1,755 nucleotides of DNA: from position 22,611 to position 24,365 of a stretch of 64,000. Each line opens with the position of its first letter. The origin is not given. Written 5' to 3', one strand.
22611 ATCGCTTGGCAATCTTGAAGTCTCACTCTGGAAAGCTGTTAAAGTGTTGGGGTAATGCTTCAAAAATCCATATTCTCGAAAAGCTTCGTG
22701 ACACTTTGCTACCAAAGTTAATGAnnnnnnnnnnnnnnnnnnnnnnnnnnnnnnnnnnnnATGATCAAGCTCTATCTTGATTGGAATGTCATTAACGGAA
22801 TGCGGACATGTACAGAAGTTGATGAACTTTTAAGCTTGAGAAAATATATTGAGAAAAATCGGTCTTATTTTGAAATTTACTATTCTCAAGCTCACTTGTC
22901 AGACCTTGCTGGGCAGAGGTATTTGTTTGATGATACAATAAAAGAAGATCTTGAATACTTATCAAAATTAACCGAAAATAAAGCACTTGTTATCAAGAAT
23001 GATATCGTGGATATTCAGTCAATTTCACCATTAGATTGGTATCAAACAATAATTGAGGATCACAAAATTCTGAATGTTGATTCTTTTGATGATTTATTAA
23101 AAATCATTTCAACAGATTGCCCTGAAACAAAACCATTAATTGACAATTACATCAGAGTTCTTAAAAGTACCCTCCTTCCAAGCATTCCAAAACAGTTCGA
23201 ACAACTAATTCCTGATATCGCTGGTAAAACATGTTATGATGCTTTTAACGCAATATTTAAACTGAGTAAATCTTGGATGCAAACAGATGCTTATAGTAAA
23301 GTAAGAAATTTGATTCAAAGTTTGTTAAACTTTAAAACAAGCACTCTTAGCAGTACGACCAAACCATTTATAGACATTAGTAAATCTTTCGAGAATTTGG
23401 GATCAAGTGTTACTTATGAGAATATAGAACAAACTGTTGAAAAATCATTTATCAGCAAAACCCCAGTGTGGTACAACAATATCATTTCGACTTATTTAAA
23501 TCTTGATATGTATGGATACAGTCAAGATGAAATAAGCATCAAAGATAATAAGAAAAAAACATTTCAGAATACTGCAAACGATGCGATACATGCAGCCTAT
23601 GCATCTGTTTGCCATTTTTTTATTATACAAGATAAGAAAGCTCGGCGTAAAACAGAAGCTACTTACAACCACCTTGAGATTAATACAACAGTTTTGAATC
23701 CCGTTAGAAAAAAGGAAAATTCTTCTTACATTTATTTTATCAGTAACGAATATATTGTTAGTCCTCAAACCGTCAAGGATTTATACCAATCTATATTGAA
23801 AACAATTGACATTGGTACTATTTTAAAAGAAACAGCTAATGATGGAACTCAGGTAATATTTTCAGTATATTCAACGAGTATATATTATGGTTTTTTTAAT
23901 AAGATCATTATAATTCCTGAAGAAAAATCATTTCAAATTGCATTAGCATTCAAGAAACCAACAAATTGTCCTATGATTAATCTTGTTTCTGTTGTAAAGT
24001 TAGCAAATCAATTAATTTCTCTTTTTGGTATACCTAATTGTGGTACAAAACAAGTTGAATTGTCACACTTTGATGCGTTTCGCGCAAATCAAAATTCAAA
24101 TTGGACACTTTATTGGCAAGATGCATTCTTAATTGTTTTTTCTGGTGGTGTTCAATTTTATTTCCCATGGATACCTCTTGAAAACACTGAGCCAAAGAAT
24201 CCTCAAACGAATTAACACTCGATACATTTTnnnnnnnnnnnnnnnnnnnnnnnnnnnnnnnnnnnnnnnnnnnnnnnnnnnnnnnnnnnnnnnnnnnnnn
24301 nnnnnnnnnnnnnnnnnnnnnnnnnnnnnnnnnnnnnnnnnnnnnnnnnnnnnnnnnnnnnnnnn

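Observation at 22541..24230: Decayed type I RM locus: hsdM and hsdS reduced to short stubs adjacent to an intact hsdR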

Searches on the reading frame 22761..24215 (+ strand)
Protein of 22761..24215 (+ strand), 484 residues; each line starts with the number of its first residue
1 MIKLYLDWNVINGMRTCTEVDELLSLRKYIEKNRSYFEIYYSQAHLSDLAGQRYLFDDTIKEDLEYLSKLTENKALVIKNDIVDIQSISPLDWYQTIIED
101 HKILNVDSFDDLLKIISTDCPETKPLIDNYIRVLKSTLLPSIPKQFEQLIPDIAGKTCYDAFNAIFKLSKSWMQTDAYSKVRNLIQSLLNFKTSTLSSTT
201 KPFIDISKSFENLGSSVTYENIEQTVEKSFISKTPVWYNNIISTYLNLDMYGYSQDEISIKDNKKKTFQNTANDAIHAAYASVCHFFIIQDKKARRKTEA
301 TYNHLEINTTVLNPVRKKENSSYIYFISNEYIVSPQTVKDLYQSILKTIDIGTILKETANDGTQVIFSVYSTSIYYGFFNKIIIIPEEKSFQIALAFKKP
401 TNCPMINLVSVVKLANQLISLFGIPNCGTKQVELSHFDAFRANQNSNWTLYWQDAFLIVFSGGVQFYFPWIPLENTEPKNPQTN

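Call 4: search_protein_families(library=pfam, proteins=[window:22767-24215:+], max_evalue=1)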
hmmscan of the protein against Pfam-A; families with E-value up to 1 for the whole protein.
window:22767-24215:+ (482 aa): 0 families

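Call 16: find_homologous_proteins(query=window:22767-24215:+, max_evalue=0.01)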
Query window:22767-24215:+ (482 aa): 13 proteins with E <= 0.01 among 7065 candidates.
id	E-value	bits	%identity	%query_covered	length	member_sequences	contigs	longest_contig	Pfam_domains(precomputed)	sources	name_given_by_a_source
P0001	0.0e+0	1080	100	100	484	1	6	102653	-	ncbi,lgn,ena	-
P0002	1.7e-140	487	46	99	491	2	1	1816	-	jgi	-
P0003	6.3e-140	485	48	98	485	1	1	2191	-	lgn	-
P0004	3.5e-139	483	47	99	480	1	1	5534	-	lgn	-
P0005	1.1e-127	445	45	100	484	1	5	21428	-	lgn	-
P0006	1.3e-69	254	43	61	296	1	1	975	-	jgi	jgi:hypothetical protein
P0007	1.6e-69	253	45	56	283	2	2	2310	-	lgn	-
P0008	1.1e-36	145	28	88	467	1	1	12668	-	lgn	-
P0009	1.2e-33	135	28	94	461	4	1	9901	-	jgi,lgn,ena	-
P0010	1.7e-31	128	28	87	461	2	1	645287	-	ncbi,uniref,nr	ncbi:hypothetical protein OA93_00285 [Flavobacterium sp. KMS]|uniref:hypothetical protein n=1 Tax=Fl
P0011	3.3e-31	127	28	89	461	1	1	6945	-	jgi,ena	-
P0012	6.0e-28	116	26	90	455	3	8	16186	-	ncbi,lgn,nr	ncbi:MAG TPA: hypothetical protein PKY37_05040 [Paludibacteraceae bacterium]|nr:hypothetical protein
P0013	4.7e-5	41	26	37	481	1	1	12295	-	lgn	-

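Call 17: find_encoding_contigs(protein=P0005, flank=8000, max_places=3)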
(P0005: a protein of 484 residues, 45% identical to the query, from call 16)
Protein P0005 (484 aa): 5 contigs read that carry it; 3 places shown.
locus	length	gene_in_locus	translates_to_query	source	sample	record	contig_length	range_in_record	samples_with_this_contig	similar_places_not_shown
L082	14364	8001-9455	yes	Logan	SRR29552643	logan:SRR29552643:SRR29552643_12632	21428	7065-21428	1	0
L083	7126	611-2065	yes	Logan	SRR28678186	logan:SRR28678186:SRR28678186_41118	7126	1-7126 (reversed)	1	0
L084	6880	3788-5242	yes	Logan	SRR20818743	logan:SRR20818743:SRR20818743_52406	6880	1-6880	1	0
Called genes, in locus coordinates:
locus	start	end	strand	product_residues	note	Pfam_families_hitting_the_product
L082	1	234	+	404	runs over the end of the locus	-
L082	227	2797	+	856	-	PF00270:DEAD (faint), PF04851:ResIII, PF00176:SNF2-rel_dom, PF00271:Helicase_C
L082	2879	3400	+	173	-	-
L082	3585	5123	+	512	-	PF12161:HsdM_N, PF02384:N6_Mtase, PF05175:MTS (faint)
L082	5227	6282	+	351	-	PF01381:HTH_3, PF12844:HTH_19, PF13560:HTH_31 (weak), PF06114:Peptidase_M78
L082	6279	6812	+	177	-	PF11848:DUF3368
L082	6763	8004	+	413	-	PF01420:Methylase_S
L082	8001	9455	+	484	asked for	-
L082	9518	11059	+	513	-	PF00078:RVT_1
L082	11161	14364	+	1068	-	?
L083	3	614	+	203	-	?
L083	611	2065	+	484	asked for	-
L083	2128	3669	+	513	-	PF00078:RVT_1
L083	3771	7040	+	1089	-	PF04313:HSDR_N, PF04851:ResIII, PF18766:SWI2_SNF2, PF22679:T1R_D3-like, PF11867:T1RH-like_C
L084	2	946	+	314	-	?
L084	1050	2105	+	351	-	PF01381:HTH_3, PF12844:HTH_19, PF13560:HTH_31 (weak), PF06114:Peptidase_M78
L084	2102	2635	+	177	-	PF11848:DUF3368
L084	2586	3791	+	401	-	PF01420:Methylase_S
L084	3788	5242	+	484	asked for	-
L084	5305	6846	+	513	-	PF00078:RVT_1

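Call 18: find_encoding_contigs(protein=P0010, flank=8000, max_places=3)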
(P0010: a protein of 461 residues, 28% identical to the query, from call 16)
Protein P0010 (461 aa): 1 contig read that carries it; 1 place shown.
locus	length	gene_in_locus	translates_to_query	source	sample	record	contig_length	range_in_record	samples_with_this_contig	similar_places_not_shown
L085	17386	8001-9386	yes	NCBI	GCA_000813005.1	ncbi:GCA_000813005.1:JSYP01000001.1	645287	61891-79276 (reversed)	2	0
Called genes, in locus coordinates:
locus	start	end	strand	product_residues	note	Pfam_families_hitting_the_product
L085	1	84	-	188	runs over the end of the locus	-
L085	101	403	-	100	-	-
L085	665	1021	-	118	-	-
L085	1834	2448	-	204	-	-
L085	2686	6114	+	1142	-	PF02310:B12-binding, PF03308:MeaB, PF01642:MM_CoA_mutase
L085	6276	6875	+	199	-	-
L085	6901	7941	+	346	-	-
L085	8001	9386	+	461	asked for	-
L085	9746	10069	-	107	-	-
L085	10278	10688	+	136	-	PF13560:HTH_31 (weak), PF13744:HTH_37 (weak), PF13443:HTH_26 (weak), PF01381:HTH_3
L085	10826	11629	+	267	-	-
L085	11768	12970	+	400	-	-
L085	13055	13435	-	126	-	PF18962:Por_Secre_tail (weak)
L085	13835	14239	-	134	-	PF18962:Por_Secre_tail (weak)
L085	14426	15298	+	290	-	PF07883:Cupin_2 (weak), PF12833:HTH_18, PF00165:HTH_AraC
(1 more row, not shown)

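Call 19: find_encoding_contigs(protein=P0012, flank=8000, max_places=3)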
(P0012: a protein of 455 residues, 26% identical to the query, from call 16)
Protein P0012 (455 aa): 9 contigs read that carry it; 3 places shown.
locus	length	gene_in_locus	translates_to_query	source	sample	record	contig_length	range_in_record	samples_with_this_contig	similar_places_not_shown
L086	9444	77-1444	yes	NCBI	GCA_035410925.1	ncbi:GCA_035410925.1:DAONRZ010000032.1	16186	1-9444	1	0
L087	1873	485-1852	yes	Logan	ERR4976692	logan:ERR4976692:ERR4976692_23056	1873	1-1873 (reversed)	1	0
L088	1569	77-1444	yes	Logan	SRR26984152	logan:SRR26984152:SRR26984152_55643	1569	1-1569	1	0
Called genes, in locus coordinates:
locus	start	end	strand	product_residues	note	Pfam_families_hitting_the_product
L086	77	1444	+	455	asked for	-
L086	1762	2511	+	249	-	PF14093:DUF4271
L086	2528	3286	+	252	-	PF02602:HEM4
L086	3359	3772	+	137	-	PF00825:Ribonuclease_P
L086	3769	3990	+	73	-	PF01809:YidD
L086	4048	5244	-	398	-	PF00155:Aminotran_1_2, PF01041:DegT_DnrJ_EryC1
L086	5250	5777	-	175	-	PF00578:AhpC-TSA, PF08534:Redoxin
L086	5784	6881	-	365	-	PF02463:SMC_N, PF13175:AAA_15, PF13476:AAA_23, PF13304:AAA_21 (faint)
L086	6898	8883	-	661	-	PF16314:DUF4954, PF20683:DUF6819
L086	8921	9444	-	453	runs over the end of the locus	PF00152:tRNA-synt_2 (faint), PF13393:tRNA-synt_His, PF00587:tRNA-synt_2b (weak), PF03129:HGTP_anticodon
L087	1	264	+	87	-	?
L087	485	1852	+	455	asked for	-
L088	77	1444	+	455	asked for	-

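Call 20: find_encoding_contigs(protein=P0004, flank=8000, max_places=2)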
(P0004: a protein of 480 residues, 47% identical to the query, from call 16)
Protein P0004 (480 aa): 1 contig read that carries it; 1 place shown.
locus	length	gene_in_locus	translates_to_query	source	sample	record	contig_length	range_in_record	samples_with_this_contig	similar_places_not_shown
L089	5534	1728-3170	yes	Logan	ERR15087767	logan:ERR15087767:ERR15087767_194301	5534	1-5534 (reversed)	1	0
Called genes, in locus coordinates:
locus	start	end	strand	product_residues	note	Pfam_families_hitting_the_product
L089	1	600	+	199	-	?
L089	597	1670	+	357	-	PF13676:TIR_2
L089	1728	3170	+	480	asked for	-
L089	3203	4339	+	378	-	PF13784:Fic_N, PF02661:Fic, PF12802:MarR_2 (faint)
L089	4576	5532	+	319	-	?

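Call 21: find_encoding_contigs(protein=P0008, flank=8000, max_places=2)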
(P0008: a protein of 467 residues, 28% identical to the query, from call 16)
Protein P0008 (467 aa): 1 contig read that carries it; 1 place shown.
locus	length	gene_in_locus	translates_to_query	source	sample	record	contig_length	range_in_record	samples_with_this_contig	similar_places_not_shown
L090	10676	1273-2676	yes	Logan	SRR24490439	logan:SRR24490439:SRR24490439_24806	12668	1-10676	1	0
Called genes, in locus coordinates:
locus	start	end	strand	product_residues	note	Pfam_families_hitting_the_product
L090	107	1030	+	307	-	-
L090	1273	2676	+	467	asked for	-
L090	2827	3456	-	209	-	-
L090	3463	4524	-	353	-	PF03235:GmrSD_N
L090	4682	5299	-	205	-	PF13563:2_5_RNA_ligase2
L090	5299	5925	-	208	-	PF18153:Cap15_CD_rec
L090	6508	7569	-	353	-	PF00491:Arginase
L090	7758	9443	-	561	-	PF07837:FTCD_N, PF02971:FTCD, PF04961:FTCD_C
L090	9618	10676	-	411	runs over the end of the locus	PF01979:Amidohydro_1, PF07969:Amidohydro_3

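Call 22: find_encoding_contigs(protein=P0009, flank=8000, max_places=2)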
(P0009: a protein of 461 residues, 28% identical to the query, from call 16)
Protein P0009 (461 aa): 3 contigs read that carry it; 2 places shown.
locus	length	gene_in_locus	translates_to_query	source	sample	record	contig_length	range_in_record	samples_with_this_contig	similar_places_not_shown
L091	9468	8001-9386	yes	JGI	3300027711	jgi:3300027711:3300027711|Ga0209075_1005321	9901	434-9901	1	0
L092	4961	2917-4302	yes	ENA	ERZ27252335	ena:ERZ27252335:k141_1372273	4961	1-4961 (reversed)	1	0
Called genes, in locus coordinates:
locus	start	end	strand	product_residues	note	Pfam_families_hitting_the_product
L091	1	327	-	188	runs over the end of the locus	PF13489:Methyltransf_23, PF13847:Methyltransf_31, PF08241:Methyltransf_11, PF08242:Methyltransf_12, PF13649:Methyltransf_25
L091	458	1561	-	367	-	PF13439:Glyco_transf_4, PF00534:Glycos_transf_1, PF13692:Glyco_trans_1_4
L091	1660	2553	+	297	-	PF02737:3HCDH_N, PF03446:NAD_binding_2 (faint), PF03721:UDPG_MGDP_dh_N (weak), PF00725:3HCDH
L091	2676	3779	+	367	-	-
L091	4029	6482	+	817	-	PF00676:E1_dh, PF17147:PFOR_II (faint), PF02779:Transket_pyr, PF02780:Transketolase_C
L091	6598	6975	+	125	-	-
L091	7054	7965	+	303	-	PF18962:Por_Secre_tail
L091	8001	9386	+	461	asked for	-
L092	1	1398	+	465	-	?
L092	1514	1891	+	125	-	-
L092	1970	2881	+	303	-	PF18962:Por_Secre_tail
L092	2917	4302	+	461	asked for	-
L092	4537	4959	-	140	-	?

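Call 33: search_protein_families(library=padloc, proteins=[window:22761-24215:+], max_evalue=0.01)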
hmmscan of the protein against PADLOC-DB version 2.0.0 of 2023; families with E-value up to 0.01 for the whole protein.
window:22761-24215:+ (484 aa): 0 families

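Call 35: search_protein_families(library=ncbifam, proteins=[window:22761-24215:+], max_evalue=0.1)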
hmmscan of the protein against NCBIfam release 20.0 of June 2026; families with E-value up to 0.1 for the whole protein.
window:22761-24215:+ (484 aa): 0 families

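Call 39: predict_structure(alignment_id=A2)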
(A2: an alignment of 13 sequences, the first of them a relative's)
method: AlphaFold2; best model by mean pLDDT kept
length: 484 residues; sequences in the alignment: 13
mean_pLDDT: 83.4   pTM: 0.82
mean pLDDT of the five models: 83.4, 82.3, 81.9, 81.7, 81.7
residues with pLDDT >= 90: 190; 70-90: 233; 50-70: 44; < 50: 17
segments of 3 or more residues with pLDDT < 50: 258-264, 475-484
pLDDT, mean of each block of 10 residues (from residue 1): 93 82 88 92 90 74 95 89 88 83 67 78 85 85 68 77 79 75 83 80 89 80 74 81 91 64 58 92 94 91 93 73 81 91 92 87 86 88 92 90 80 94 93 89 84 92 89 62 38
secondary structure, 60 per line:
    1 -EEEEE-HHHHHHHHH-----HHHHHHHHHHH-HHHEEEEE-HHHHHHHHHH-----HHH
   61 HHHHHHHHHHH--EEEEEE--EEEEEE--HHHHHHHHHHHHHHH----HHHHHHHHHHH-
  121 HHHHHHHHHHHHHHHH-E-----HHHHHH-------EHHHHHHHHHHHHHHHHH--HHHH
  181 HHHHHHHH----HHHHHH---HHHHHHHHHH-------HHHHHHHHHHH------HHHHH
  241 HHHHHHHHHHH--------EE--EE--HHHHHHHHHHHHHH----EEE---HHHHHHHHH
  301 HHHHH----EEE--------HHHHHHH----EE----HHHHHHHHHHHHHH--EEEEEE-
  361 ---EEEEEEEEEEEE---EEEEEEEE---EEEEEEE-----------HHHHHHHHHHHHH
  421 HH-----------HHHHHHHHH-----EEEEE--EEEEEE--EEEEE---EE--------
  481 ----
elements in order: E2-6 H8-16 H22-32 E37-41 H43-52 H58-71 E74-79 E82-87 H90-104 H109-119 H121-136 H144-149 H158-174 H177-188 H193-198 H202-211 H219-229 H236-251 H268-281 E286-288 H292-305 E310-312 H321-327 H338-351 E354-359 E364-375 E379-386 E390-396 H408-422 H434-442 E448-452 E455-460 E463-467

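Call 58: fold_search(model_id=the predicted structure, library=pdb)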
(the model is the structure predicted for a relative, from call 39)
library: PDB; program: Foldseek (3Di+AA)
matches with E <= 10: 305; with E <= 0.001: 0
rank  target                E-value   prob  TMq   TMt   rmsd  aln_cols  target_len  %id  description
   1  1dl5_B                4.0e-01  0.07  0.12  0.15  13.4       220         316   10  PROTEIN-L-ISOASPARTATE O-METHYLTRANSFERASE (released 2000-12-08)
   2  6e95_A                7.7e-01  0.03  0.08  0.14  23.1       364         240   10  Chimeric structure of Saccharomyces cerevisiae GCN4 leucine zipper fused to Staphylococcus aureus AgrC cytoplasmic his (released 2019-02-27)
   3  3fvc                  8.5e-01  0.04  0.07  0.06  22.1       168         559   10  Crystal structure of a trimeric variant of the Epstein-Barr virus glycoprotein B (released 2009-03-17)
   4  9cr6_D                9.5e-01  0.12  0.11  0.19  11.2       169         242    8  Crystal structure of histidine racemase (HisR) of Fusobacterium nucleatum (C209S) (released 2025-03-05)
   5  6e52_A                9.5e-01  0.03  0.08  0.13  22.9       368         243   10  Chimeric structure of Saccharomyces cerevisiae GCN4 leucine zipper fused to Staphylococcus aureus AgrC cytoplasmic his (released 2019-02-27)
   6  8oii_A                1.0e+00  0.06  0.08  0.05  16.7       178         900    7  Cryo-EM KSB domain of RhiE from Burkholderia rhizoxinica (released 2024-04-03)
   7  4ar9_A                1.0e+00  0.02  0.07  0.08  19.3       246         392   11  Crystal structure of the peptidase domain of collagenase T from Clostridium tetani at 1.69 angstrom resolution. (released 2013-06-05)
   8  4d6i_A                1.0e+00  0.02  0.09  0.08  20.9       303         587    8  Crystal structure of a family 98 glycoside hydrolase catalytic module (Sp3GH98) in complex with the type 1 blood group (released 2014-11-26)
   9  3fds_D                1.1e+00  0.04  0.07  0.11  17.4       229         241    8  Structural insight into recruitment of translesion DNA polymerase Dpo4 to sliding clamp PCNA (released 2009-01-20)
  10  4d72_A                1.2e+00  0.02  0.08  0.07  19.2       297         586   10  Crystal structure of a family 98 glycoside hydrolase catalytic module (Sp3GH98) in complex with the type 2 blood group (released 2015-01-21)
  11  7pou_A                1.4e+00  0.06  0.09  0.12  13.4       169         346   10  Crystal structure of profragilysin-3 (proBFT-3) from Bacteroides fragilis in complex with hesperetin. (released 2022-09-14)
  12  7poq_B                1.4e+00  0.05  0.09  0.12  14.2       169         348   10  Crystal structure of profragilysin-3 (proBFT-3) from Bacteroides fragilis in complex with foliosidine in P41212. (released 2022-09-14)
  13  4d71_A                1.4e+00  0.02  0.10  0.08  17.9       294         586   10  Crystal structure of a family 98 glycoside hydrolase catalytic module (Sp3GH98) in complex with the type 2 blood group (released 2015-01-21)
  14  2nti_E                1.5e+00  0.04  0.08  0.12  16.6       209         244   10  Crystal structure of PCNA123 heterotrimer. (released 2007-12-18)
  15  6hxv_B                1.5e+00  0.03  0.07  0.15  15.1       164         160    7  Crystal structure of the head and coiled-coil domains of zebrafish CCDC61 (F129E/D130A) (released 2020-04-29)
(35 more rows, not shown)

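Call 59: search_solved_structures(query=A2, max_evalue=10, show_alignments=2)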
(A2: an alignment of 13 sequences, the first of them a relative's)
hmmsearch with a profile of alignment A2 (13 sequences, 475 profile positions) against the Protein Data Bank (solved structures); distinct sequences matched with E-value up to 10: 1.
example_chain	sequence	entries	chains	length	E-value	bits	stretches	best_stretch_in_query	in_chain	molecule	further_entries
7zn7_D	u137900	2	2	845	1.4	10.8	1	308-368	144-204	Signal transducer and activator of transcription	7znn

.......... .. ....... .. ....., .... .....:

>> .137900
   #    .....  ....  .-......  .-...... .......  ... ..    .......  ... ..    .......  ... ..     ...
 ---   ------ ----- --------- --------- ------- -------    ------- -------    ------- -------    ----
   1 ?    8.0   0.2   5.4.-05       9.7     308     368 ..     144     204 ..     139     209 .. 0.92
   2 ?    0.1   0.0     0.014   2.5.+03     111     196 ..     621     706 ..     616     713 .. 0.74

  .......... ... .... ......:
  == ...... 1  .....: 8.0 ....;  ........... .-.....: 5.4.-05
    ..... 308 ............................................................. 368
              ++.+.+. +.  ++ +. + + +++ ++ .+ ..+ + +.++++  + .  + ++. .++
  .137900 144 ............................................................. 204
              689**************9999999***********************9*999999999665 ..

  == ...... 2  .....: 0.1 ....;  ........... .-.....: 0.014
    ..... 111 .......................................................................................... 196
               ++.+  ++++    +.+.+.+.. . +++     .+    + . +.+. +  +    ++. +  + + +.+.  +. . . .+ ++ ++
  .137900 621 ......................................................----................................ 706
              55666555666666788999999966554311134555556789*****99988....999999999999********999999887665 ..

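Call 60: search_protein_families(library=phrogs, proteins=[window:22761-24215:+], max_evalue=1)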
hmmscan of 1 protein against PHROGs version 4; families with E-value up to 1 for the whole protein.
window:22761-24215:+ (484 aa): 1 family
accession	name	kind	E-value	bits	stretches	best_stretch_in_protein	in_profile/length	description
phrog_26325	-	unknown function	0.016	16.7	1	28-71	44-87/89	-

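Call 65: search_dna_similar(query=window:22761-24212:+, collection=plasmids, mode=protein, max_evalue=0.001, max_rows=10)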
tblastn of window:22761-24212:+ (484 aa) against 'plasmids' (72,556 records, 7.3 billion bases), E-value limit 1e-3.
No match.

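Call 71: search_protein_representatives(alignment_id=A2)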
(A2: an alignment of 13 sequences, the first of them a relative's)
Query: 13 sequences, 475 profile positions. Proteins with E-value up to 0.001 (for the whole library): 1581; up to 1e-10: 852; up to 1e-30: 339. The best 150 are listed.
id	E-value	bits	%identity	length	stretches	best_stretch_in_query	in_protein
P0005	2.7e-187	639.8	-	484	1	1-473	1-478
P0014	7.2e-163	559.2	-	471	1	1-469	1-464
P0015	4.8e-135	467.4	-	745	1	11-468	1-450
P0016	8.7e-135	466.6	-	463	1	1-468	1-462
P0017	1.8e-133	462.2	-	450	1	1-457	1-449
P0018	2.4e-133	461.8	-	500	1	1-467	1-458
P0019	3.1e-131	454.9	-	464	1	11-469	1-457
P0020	6.1e-130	450.6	-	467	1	1-467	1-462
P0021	1.7e-127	442.5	-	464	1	1-468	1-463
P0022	4.5e-124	431.3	-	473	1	1-467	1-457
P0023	1.0e-123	430.1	-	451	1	1-468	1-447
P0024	3.6e-123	428.3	-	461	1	1-467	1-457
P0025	7.3e-123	427.3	-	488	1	1-470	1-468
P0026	4.0e-120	418.2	-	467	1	1-467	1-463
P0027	4.4e-120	418.1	-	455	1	1-467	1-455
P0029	1.6e-117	409.7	-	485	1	1-471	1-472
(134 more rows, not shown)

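Call 73: search_protein_families(library=pfam, alignment_id=A3, max_evalue=0.01)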
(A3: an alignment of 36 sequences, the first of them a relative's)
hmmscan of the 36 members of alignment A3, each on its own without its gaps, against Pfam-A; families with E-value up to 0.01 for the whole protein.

A. member 1, P0001 (484 aa): 0 families

B. families by the number of members that match (of 36 scanned): 4 families
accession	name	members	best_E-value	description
PF11056.14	UvsY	1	0.0042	Recombination, repair and ssDNA binding protein UvsY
PF00373.23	FERM_M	1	0.0057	FERM central domain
PF03822.20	NAF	1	0.0058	NAF domain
PF14213.11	DUF4325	1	0.0086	STAS-like domain of unknown function (DUF4325)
